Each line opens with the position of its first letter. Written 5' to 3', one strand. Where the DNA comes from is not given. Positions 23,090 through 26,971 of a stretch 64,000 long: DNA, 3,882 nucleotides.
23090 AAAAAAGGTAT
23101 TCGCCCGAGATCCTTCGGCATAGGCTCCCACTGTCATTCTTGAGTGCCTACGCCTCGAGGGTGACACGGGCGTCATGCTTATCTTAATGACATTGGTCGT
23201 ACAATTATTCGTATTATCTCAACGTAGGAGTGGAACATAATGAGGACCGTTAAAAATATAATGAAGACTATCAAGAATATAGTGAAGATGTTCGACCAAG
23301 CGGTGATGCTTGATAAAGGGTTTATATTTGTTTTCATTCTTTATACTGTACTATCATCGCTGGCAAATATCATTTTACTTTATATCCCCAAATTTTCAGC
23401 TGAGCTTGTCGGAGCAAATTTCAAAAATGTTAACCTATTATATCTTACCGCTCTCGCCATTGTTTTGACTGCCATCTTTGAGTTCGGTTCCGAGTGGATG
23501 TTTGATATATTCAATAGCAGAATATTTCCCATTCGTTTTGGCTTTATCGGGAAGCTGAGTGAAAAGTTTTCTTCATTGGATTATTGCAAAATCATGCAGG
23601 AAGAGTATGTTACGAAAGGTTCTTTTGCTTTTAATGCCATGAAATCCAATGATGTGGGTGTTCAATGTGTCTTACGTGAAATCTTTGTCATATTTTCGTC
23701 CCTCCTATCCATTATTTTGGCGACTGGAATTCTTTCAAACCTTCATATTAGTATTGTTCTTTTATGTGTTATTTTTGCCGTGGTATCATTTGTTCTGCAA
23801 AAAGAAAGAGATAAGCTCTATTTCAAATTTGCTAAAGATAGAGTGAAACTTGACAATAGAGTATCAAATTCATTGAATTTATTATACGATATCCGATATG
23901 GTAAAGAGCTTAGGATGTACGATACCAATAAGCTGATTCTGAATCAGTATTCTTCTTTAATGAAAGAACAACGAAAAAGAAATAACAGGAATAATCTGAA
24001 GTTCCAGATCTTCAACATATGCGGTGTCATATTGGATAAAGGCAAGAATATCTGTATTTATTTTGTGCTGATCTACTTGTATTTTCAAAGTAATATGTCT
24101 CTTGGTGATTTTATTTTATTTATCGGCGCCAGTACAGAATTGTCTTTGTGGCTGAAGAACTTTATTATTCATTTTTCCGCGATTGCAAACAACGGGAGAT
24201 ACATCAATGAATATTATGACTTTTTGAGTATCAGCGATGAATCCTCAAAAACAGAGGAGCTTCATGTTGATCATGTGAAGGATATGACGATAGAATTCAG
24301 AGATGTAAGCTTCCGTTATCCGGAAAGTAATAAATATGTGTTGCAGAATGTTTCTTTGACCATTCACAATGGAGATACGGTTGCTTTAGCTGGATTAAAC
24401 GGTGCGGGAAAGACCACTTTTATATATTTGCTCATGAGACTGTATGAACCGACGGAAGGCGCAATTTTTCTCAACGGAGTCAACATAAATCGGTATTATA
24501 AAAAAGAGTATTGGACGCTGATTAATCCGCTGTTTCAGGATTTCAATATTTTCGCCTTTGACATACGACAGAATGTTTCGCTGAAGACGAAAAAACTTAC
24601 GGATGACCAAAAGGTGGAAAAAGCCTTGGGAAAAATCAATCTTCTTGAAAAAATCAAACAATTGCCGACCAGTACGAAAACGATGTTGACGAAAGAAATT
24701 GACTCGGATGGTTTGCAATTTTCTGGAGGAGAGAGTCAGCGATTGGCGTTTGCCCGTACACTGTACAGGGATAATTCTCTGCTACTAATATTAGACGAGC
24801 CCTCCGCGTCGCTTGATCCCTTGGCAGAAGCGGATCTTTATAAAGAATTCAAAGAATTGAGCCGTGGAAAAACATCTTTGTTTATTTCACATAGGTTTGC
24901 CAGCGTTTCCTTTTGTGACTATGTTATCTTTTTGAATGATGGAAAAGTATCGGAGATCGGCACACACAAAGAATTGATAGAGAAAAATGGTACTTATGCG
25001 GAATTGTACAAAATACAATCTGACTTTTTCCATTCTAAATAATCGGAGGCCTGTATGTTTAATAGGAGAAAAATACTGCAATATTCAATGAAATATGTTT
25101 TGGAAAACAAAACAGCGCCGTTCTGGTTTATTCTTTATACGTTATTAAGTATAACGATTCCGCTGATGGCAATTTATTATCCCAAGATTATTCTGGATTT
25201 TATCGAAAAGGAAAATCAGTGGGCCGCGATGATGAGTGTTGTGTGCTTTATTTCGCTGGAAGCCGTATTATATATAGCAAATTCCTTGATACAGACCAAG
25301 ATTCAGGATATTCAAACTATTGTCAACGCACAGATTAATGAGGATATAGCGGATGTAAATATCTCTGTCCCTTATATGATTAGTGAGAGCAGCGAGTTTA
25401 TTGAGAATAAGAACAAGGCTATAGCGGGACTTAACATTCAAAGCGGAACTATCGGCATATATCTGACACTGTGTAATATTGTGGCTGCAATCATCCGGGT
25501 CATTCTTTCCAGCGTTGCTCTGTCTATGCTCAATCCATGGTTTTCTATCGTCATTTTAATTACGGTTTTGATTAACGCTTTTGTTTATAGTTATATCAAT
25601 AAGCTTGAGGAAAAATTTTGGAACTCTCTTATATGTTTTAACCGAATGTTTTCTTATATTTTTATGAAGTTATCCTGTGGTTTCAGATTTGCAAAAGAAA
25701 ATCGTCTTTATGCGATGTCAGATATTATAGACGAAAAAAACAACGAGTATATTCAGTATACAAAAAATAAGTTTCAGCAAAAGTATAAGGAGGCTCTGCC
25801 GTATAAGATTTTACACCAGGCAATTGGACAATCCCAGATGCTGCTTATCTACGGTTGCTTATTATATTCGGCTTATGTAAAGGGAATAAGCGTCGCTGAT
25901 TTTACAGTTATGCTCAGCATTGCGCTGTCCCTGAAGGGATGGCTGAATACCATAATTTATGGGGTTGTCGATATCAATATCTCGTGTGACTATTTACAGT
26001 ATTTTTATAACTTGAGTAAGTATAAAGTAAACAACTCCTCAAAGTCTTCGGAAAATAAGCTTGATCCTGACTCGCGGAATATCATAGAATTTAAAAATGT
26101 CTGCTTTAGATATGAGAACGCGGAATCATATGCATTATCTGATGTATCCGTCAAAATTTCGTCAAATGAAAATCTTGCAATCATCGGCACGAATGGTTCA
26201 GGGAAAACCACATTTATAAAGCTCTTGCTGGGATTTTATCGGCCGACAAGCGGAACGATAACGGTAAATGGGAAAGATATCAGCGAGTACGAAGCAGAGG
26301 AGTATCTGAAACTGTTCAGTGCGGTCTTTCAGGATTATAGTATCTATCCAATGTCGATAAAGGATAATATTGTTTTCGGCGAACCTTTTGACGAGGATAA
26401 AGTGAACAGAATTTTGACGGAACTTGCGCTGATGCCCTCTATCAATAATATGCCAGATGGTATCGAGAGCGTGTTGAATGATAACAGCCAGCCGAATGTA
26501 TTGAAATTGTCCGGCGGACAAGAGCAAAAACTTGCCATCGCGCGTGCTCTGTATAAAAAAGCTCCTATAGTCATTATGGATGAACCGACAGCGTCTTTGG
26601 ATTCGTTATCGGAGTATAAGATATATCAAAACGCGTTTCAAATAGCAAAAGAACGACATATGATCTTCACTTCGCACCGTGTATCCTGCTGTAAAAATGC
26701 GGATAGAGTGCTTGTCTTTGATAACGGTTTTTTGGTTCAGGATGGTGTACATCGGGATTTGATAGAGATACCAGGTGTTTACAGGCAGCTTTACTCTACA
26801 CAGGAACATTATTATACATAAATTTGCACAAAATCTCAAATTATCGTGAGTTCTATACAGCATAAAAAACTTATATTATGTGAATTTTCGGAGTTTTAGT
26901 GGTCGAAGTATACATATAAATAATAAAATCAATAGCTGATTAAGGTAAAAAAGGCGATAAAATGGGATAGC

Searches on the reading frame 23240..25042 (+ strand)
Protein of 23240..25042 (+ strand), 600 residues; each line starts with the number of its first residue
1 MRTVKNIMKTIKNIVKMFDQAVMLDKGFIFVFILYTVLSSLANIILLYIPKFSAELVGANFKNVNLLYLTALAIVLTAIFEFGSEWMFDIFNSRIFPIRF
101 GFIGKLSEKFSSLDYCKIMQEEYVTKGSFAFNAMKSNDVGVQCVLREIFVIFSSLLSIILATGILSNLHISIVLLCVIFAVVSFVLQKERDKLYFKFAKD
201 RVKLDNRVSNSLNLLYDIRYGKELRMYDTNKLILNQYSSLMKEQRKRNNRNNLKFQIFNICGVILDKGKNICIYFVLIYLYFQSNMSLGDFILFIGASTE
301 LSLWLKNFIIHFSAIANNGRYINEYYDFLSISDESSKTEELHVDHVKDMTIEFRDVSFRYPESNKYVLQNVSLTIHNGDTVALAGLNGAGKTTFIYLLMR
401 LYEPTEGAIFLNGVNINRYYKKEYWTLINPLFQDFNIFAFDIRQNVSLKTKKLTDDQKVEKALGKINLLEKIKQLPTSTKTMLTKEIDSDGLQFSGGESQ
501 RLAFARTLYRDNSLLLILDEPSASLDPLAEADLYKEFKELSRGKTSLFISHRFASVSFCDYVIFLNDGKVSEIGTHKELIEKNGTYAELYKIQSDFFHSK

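Call 5: search_protein_families(library=pfam, proteins=[window:23240-25042:+], max_evalue=0.01)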
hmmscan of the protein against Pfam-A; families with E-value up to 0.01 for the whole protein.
window:23240-25042:+ (600 aa): 2 families
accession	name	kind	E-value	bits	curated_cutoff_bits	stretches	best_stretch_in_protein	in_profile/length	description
PF00005.33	ABC_tran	-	3.7e-25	89.5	25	1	368-522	1-136/137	ABC transporter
PF13304.12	AAA_21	-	1.7e-07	32.1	27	1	497-550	241-296/304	AAA domain, putative AbiEii toxin, Type IV TA system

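Call 6: search_protein_families(library=ncbifam, proteins=[window:23240-25042:+], max_evalue=0.01)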
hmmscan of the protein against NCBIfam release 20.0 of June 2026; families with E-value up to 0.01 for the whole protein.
window:23240-25042:+ (600 aa): 183 families (the best 25 are shown)
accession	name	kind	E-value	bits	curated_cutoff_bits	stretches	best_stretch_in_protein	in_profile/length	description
TIGR02203.1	MsbA_lipidA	equivalog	1.5e-64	218.5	602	1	77-594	68-570/572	lipid A export permease/ATP-binding protein MsbA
NF010178.0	PRK13657.1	equivalog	7.1e-60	203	733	1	146-593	135-570/588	glucan ABC transporter ATP-binding protein/ permease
NF008364.0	PRK11160.1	equivalog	8.8e-55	186.4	630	1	145-591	135-573/575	heme ABC transporter ATP-binding protein/permease CydC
TIGR02204.1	MsbA_rel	hypoth_equivalog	1.2e-54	186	780.4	1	346-593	333-575/576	ABC transporter, permease/ATP-binding protein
TIGR03796.1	NHLM_micro_ABC1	equivalog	1.2e-53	182.4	853.3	1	144-589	275-708/710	NHLP family bacteriocin export ABC transporter peptidase/permease/ATPase subunit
NF045513.1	HepA_fam_ABC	equivalog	5.6e-53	180.3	725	1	34-593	61-609/610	heterocyst formation ABC transporter subunit HepA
TIGR03375.1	type_I_sec_LssB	subfamily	6e-53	180.2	693.1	1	162-583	283-692/696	type I secretion system permease/ATPase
TIGR00958.1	3a01208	subfamily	1.7e-52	178.7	874.6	1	234-589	363-710/711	antigen peptide transporter 2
NF008381.0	PRK11176.1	equivalog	4.5e-52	177.2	867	1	164-593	161-579/582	lipid A ABC transporter ATP-binding protein/permease MsbA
TIGR01192.1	chvA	subfamily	2.6e-50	171.7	585.4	1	271-591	255-568/585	glucan export ABC transporter ATP-binding protein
TIGR02857.1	CydD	equivalog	4.4e-49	167.8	435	1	306-564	278-528/529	thiol reductant ABC exporter subunit CydD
NF052233.1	CphA_assoc_ABC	equivalog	1.6e-48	165.6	880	1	152-594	312-744/766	cyanophycin metabolism-associated ABC transporter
TIGR02868.1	CydC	equivalog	4.5e-48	164.2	329.05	1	143-552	126-529/530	thiol reductant ABC exporter subunit CydC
TIGR01846.1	type_I_sec_HlyB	subfamily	1.7e-46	158.8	725.55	1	171-595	287-694/694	type I secretion system permease/ATPase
TIGR03797.1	NHLM_micro_ABC2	equivalog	3.6e-46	158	709.4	1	148-593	254-685/686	NHLP bacteriocin export ABC transporter permease/ATPase subunit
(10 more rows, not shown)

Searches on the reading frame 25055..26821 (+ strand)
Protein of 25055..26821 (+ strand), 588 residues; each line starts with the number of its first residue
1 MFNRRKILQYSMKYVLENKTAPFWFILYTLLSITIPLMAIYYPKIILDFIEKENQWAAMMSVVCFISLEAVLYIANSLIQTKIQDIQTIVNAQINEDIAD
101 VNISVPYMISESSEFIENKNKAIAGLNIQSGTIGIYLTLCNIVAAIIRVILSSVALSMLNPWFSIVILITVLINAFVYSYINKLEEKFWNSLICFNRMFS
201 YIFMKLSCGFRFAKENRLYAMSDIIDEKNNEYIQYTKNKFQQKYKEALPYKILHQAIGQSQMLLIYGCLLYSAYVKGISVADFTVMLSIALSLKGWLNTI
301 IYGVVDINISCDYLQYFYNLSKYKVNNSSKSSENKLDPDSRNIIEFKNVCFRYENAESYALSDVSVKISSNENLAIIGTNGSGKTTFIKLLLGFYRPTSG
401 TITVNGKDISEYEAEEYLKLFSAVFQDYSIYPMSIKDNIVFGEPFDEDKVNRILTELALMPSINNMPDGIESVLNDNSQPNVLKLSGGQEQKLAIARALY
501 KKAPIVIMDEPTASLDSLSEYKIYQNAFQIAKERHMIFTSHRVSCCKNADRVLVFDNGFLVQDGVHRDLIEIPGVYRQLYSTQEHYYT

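Call 5: search_protein_families(library=pfam, proteins=[window:25055-26821:+], max_evalue=0.01)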
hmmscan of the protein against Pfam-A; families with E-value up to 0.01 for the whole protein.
window:25055-26821:+ (588 aa): 7 families
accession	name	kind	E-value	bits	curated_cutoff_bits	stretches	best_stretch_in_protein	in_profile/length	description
PF00005.33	ABC_tran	-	5.9e-32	111.6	25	1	361-513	1-137/137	ABC transporter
PF02463.25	SMC_N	-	1.2e-08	35.1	40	1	426-553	135-209/220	RecF/RecN/SMC N terminal domain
PF13304.12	AAA_21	-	2.8e-07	31.3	27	1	375-415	3-63/304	AAA domain, putative AbiEii toxin, Type IV TA system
PF13166.12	AAA_13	-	0.0015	17.7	36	0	376-431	21-76/713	AAA domain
PF13555.12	AAA_29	-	0.0021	18.2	27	1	362-388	13-39/61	P-loop containing region of AAA domain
PF13175.12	AAA_15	-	0.0036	17.4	32.1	1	361-398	14-50/374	AAA ATPase domain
PF01580.24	FtsK_SpoIIIE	-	0.0089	15.9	24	0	366-391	33-59/221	FtsK/SpoIIIE family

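Call 6: search_protein_families(library=ncbifam, proteins=[window:25055-26821:+], max_evalue=0.01)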
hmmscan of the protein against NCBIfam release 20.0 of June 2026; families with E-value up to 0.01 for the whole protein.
window:25055-26821:+ (588 aa): 188 families (the best 25 are shown)
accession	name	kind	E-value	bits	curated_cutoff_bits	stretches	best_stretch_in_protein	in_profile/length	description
TIGR02203.1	MsbA_lipidA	equivalog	3.4e-63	214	602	1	147-583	141-569/572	lipid A export permease/ATP-binding protein MsbA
TIGR03797.1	NHLM_micro_ABC2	equivalog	8.4e-57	193.1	709.4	1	24-583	144-685/686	NHLP bacteriocin export ABC transporter permease/ATPase subunit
TIGR03375.1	type_I_sec_LssB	subfamily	2.7e-56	191.3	693.1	1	339-569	461-688/696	type I secretion system permease/ATPase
TIGR02204.1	MsbA_rel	hypoth_equivalog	3e-56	191.3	780.4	1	321-582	315-574/576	ABC transporter, permease/ATP-binding protein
NF010178.0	PRK13657.1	equivalog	1.7e-53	182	733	1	263-583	257-570/588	glucan ABC transporter ATP-binding protein/ permease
NF008381.0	PRK11176.1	equivalog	2.7e-53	181.2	867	1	339-583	337-579/582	lipid A ABC transporter ATP-binding protein/permease MsbA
TIGR01846.1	type_I_sec_HlyB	subfamily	5.5e-50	170.4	725.55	1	337-583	449-692/694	type I secretion system permease/ATPase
NF008364.0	PRK11160.1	equivalog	6.4e-50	170.3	630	1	336-581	332-573/575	heme ABC transporter ATP-binding protein/permease CydC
TIGR02857.1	CydD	equivalog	1e-49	169.9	435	1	330-554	308-528/529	thiol reductant ABC exporter subunit CydD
NF045513.1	HepA_fam_ABC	equivalog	1.5e-49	169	725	1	69-583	109-609/610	heterocyst formation ABC transporter subunit HepA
TIGR00958.1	3a01208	subfamily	8e-49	166.5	874.6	1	340-579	475-710/711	antigen peptide transporter 2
TIGR03796.1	NHLM_micro_ABC1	equivalog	2.8e-48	164.7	853.3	1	11-579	144-708/710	NHLP family bacteriocin export ABC transporter peptidase/permease/ATPase subunit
NF008379.0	PRK11174.1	equivalog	1.8e-47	162.3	684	1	327-584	333-585/588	heme ABC transporter permease/ATP-binding protein CydD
TIGR01193.1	bacteriocin_ABC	subfamily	1.3e-45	156.1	523.85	1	15-581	151-707/708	peptide cleavage/export ABC transporter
NF052233.1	CphA_assoc_ABC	equivalog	8.7e-45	153.3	880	1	29-584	193-744/766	cyanophycin metabolism-associated ABC transporter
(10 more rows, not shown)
